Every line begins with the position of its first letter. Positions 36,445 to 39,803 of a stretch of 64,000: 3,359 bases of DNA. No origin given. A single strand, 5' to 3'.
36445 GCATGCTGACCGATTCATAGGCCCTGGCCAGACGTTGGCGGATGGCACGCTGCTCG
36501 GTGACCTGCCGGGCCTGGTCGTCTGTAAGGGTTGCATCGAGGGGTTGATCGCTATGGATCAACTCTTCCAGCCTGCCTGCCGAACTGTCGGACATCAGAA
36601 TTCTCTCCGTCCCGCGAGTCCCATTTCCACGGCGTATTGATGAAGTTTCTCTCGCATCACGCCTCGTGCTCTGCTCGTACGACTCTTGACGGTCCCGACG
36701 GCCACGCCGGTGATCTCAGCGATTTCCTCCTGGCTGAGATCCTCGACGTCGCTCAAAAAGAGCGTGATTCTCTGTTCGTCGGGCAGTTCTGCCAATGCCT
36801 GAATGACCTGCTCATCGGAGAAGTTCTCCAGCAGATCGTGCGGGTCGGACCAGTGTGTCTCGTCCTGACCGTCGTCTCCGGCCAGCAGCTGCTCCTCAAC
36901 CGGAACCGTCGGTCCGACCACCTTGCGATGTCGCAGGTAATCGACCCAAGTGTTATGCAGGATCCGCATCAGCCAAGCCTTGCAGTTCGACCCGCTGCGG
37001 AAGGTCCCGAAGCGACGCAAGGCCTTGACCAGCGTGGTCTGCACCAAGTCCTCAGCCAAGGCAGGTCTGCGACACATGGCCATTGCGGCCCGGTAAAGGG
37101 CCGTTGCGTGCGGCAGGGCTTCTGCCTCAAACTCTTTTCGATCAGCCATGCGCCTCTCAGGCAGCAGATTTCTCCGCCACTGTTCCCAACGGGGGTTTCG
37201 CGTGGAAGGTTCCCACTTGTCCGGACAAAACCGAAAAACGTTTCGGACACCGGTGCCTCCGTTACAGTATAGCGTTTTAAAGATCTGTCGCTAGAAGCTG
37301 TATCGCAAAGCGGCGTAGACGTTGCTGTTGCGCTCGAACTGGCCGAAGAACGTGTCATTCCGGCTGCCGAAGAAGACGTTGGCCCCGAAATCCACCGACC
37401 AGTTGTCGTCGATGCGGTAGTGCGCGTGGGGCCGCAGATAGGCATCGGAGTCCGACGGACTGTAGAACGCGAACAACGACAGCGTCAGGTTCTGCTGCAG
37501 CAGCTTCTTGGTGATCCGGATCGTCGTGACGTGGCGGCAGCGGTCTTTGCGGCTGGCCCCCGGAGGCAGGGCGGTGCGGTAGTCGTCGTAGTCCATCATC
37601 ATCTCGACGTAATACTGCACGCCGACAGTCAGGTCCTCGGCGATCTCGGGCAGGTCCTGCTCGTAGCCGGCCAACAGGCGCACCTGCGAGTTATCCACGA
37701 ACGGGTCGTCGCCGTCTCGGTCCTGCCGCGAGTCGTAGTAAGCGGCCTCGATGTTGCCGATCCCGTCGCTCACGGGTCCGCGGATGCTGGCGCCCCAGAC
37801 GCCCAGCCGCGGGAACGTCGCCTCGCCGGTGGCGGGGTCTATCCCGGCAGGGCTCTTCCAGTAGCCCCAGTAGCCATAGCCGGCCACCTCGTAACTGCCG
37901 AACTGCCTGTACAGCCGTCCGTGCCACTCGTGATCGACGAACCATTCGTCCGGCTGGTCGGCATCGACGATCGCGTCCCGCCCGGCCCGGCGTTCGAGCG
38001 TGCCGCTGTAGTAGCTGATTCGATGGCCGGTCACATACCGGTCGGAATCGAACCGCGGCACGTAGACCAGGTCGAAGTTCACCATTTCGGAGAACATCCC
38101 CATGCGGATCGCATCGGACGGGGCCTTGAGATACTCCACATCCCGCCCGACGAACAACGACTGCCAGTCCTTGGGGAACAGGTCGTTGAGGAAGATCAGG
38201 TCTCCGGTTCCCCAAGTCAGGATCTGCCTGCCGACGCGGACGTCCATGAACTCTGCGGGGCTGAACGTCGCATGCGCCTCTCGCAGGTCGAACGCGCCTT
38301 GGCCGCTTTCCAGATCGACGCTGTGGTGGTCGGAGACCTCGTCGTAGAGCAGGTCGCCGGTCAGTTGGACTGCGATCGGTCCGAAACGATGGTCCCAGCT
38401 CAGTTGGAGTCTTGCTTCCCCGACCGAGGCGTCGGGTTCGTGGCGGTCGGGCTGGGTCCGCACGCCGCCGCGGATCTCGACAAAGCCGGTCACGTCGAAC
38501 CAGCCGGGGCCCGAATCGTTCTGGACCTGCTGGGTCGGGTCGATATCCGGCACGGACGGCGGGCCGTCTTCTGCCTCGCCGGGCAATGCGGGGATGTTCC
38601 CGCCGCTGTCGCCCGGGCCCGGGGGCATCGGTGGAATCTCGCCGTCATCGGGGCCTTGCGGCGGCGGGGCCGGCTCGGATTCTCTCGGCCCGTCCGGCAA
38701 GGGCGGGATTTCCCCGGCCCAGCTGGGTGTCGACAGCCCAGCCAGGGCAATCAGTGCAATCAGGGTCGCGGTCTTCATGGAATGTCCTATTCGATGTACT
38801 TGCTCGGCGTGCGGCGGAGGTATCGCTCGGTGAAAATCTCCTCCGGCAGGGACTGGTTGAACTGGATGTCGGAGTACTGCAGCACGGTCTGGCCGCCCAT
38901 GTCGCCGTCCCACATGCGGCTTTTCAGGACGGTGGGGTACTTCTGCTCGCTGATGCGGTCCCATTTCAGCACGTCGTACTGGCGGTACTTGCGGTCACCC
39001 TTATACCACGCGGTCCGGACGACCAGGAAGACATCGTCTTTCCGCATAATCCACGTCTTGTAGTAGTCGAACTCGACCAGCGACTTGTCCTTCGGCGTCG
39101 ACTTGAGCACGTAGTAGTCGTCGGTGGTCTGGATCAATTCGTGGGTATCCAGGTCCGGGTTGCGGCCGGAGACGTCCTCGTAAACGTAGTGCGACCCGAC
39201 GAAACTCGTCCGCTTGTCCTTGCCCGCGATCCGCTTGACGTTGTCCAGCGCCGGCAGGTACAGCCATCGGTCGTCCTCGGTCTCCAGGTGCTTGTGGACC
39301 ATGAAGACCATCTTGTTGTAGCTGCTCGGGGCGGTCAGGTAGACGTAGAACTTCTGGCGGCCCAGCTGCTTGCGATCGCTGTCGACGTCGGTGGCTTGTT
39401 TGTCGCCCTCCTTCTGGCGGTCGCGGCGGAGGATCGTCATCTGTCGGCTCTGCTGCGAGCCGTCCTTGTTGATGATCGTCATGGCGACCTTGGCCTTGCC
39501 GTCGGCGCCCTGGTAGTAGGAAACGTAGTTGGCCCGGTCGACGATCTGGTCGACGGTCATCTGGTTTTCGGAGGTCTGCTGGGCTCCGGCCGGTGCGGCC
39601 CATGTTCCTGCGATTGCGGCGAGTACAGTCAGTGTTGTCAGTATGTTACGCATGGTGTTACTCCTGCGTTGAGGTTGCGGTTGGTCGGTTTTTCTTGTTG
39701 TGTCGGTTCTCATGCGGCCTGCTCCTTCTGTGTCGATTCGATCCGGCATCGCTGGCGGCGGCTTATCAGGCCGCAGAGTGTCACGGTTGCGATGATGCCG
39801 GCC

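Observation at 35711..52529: A small ECF regulon visible in one window: sigma gene, Cys-repeat protein and exported MsrA share GGAAC-N17-CGT(T/A)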

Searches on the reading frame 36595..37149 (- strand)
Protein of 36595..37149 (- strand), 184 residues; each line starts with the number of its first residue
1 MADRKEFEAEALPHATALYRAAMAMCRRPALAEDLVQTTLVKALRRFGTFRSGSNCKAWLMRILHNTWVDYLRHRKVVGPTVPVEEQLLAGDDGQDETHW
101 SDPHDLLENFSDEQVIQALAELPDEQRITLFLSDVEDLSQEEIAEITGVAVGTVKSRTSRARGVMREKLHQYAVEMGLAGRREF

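Call 9: search_protein_families(library=pfam, proteins=[window:36595-37149:-], max_evalue=0.01)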
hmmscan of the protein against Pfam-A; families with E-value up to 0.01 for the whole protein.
window:36595-37149:- (184 aa): 8 families
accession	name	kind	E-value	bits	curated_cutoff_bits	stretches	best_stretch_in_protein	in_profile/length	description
PF08281.18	Sigma70_r4_2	-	2.9e-17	62.5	25.7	1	113-162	2-51/54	Sigma-70, region 4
PF04542.20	Sigma70_r2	-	3.6e-15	55.9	24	1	14-76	5-69/71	Sigma-70 region 2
PF04545.22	Sigma70_r4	-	3.1e-10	39.8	24.1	1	118-167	1-50/50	Sigma-70, region 4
PF22029.2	PhyR_sigma2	-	2.4e-06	27.9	27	1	16-65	6-55/55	Sigma2 domain of PhyR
PF07638.17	Sigma70_ECF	-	0.0038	17.6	21.1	1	101-169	117-183/185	ECF sigma factor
PF13412.12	HTH_24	-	0.0068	16.4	21.9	0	137-160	17-40/48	Winged helix-turn-helix DNA-binding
PF06262.17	Zincin_1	-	0.0077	16.6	22.4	0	3-44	39-81/97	Zincin-like metallopeptidase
PF24227.1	DUF7443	-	0.0083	16.2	27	0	124-165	15-56/58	Domain of unknown function (DUF7443)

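Call 30: search_protein_families(library=ncbifam, proteins=[window:36595-37149:-], max_evalue=1)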
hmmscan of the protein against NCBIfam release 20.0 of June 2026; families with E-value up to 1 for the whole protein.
window:36595-37149:- (184 aa): 96 families (the best 25 are shown)
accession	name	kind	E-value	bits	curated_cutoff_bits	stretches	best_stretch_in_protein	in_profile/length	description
TIGR02947.1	SigH_actino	hypoth_equivalog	8.5e-40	136.5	251.55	1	4-180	10-190/193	RNA polymerase sigma-70 factor, TIGR02947 family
NF009164.0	PRK12511.1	equivalog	4.9e-31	107.7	185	1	9-167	8-157/182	RNA polymerase sigma factor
TIGR02983.1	SigE-fam_strep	subfamily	8.3e-30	103.8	141.55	1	3-171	4-160/162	SigE family RNA polymerase sigma factor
NF009198.0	PRK12546.1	equivalog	1.8e-29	102.8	270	1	4-170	6-162/188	RNA polymerase sigma factor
NF009185.0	PRK12533.1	equivalog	3.9e-29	101.9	248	1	2-170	26-194/231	RNA polymerase sigma factor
NF058625.1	sigma_PG0214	equivalog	2.8e-28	98.8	130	1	4-172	3-164/170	GFO_1088 family ECF-type sigma factor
NF007225.0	PRK09643.1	equivalog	3.6e-28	98.7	190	1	3-174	25-187/204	RNA polymerase sigma factor SigM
NF008888.0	PRK11922.1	equivalog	1.7e-27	96.5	204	1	3-171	28-198/231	RNA polymerase sigma factor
NF009166.1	PRK12513.1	equivalog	2.4e-27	95.9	206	1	3-174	20-191/193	RNA polymerase sigma factor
TIGR02937.1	sigma70-ECF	superfamily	3.4e-26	91.8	42.9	1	16-169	12-165/165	sigma-70 family RNA polymerase sigma factor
NF007229.0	PRK09647.1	equivalog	3e-25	88.9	265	1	14-173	53-206/220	RNA polymerase sigma factor SigE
NF009199.0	PRK12547.1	subfamily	3.3e-24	85.4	219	1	4-169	5-160/184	RNA polymerase sigma factor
TIGR02985.1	Sig70_bacteroi1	subfamily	2.8e-23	82.9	126.4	1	15-169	11-162/162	RNA polymerase sigma-70 factor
TIGR02950.1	SigM_subfam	subfamily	1.7e-22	80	147.95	1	14-168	9-157/159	RNA polymerase sigma factor, SigM family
NF009169.0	PRK12516.1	equivalog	4.7e-22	78.3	321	1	3-169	8-164/188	RNA polymerase sigma factor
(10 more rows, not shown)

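Call 31: search_solved_structures(query=window:36595-37149:-, max_evalue=0.001)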
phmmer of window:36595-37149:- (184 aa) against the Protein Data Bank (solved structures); distinct sequences matched with E-value up to 0.001: 23.
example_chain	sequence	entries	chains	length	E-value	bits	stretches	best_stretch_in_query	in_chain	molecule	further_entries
5zx2_F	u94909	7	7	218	1.7e-29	106.1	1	6-179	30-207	ECF RNA polymerase sigma factor SigH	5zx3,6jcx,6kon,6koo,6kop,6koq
6jcy_F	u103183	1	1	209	3.6e-27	98.6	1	6-179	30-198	ECF RNA polymerase sigma factor SigH,ECF RNA polymerase sigma factor SigE,ECF RNA polymera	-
5uxx_A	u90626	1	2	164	6.4e-17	65.2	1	4-169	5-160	RNA polymerase sigma factor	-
9m9e_F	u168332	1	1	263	2.6e-16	63.2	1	12-170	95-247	ECF RNA polymerase sigma factor SigE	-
9m98_F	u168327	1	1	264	3.1e-16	63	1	12-170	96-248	ECF RNA polymerase sigma factor SigE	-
9m9d_F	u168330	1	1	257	3.2e-16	62.9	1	12-170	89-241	ECF RNA polymerase sigma factor SigE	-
1h3l_A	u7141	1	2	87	1.6e-15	60.7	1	5-75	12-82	RNA POLYMERASE SIGMA FACTOR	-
8z6g_B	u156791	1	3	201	4.7e-14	55.9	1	4-169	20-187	RNA polymerase sigma factor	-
6in7_B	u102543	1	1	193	5e-14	55.8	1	4-169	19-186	RNA polymerase sigma-H factor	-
1or7_A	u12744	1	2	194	3.5e-13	53.1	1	32-169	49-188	RNA polymerase sigma-E factor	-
6jbq_F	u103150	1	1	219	4.6e-13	52.7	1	32-169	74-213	ECF RNA polymerase sigma-E factor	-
7qh5_A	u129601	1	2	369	1e-12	51.5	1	31-73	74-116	RNA polymerase sigma factor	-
5wuq_A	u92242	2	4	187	1.3e-11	47.9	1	17-170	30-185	ECF RNA polymerase sigma factor SigW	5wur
5fgm_A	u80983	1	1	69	2e-10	44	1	111-173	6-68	ECF RNA polymerase sigma factor SigR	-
6dv9_F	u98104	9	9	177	1e-08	38.5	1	13-172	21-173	ECF RNA polymerase sigma factor SigL | RNA polymerase sigma factor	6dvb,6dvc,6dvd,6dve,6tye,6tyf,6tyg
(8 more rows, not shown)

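Call 97: search_solved_structures(query=window:36595-37149:-, max_evalue=1e-20, show_alignments=1)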
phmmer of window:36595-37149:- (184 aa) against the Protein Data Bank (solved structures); distinct sequences matched with E-value up to 1e-20: 2.
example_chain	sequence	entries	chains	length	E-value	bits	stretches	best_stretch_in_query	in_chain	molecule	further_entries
5zx2_F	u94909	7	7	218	1.7e-29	106.1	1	6-179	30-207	ECF RNA polymerase sigma factor SigH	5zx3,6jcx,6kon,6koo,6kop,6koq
6jcy_F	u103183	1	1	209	3.6e-27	98.6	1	6-179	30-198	ECF RNA polymerase sigma factor SigH,ECF RNA polymerase sigma factor SigE,ECF RNA polymera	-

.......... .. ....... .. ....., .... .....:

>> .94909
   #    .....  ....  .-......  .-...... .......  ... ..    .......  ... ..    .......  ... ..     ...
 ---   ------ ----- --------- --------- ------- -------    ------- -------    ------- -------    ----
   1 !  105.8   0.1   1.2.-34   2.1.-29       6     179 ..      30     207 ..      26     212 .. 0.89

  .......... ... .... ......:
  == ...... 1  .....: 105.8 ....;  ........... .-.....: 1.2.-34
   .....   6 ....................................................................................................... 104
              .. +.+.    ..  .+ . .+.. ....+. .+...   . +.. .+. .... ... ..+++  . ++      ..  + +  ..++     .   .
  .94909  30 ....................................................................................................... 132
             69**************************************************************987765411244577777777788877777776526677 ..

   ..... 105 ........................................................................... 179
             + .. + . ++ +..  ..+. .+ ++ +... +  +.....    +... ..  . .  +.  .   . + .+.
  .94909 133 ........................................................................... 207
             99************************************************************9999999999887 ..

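Call 113: find_related_loci(query=window:36595-37149:-, collection=genome_contigs, flank=3000)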
Query window:36595-37149:- (184 aa) in genome_contigs; peptide patterns used: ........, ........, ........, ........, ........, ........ (x = any residue, [..] = any of these).
117 stretches matched a pattern; 4 encode a relative of the query (tblastn E <= 1e-3); 4 distinct loci.
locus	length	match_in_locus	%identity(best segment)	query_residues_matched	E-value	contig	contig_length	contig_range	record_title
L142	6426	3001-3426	26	14-169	2e-12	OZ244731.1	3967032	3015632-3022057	MAG: Pedobacter sp. isolate b2bbcf00-f86c-4421-ba61-a07c0054eeb4 genome assembly, chromosome: 1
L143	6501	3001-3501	26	14-169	1e-9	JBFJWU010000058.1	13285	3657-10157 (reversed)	MAG: bacterium isolate Mix_sand19.2022.05.G.30 k141_4676957_length_13285_cov_6.9910, whole genome shotgun sequence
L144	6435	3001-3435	25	14-171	3e-9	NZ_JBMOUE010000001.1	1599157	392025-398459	Chryseobacterium sp. Mn2064 NODE_1_length_1599157_cov_87.166127, whole genome shotgun sequence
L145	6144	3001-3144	40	16-77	3e-5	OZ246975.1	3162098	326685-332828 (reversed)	MAG: Rhodothermales bacterium isolate 8fe74e33-5909-4c33-ba6b-a037c2d2266a genome assembly, chromosome: 1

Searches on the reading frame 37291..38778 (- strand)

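Call 9: search_protein_families(library=pfam, proteins=[window:37291-38778:-], max_evalue=0.01)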
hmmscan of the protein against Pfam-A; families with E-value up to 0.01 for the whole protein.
window:37291-38778:- (495 aa): 1 family
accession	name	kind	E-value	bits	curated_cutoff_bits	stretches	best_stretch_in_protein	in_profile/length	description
PF06980.17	DUF1302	-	0.0036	16.8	23.2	0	159-197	140-183/541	Protein of unknown function (DUF1302)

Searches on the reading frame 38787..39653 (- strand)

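Call 80: search_protein_families(library=pfam, proteins=[window:38787-39653:-], max_evalue=0.001)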
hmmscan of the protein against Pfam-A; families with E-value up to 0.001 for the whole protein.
window:38787-39653:- (288 aa): 1 family
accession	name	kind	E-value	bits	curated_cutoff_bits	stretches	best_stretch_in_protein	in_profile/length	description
PF17131.11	LolA_like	-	2.2e-42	145.2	30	1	98-281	1-184/184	Outer membrane lipoprotein-sorting protein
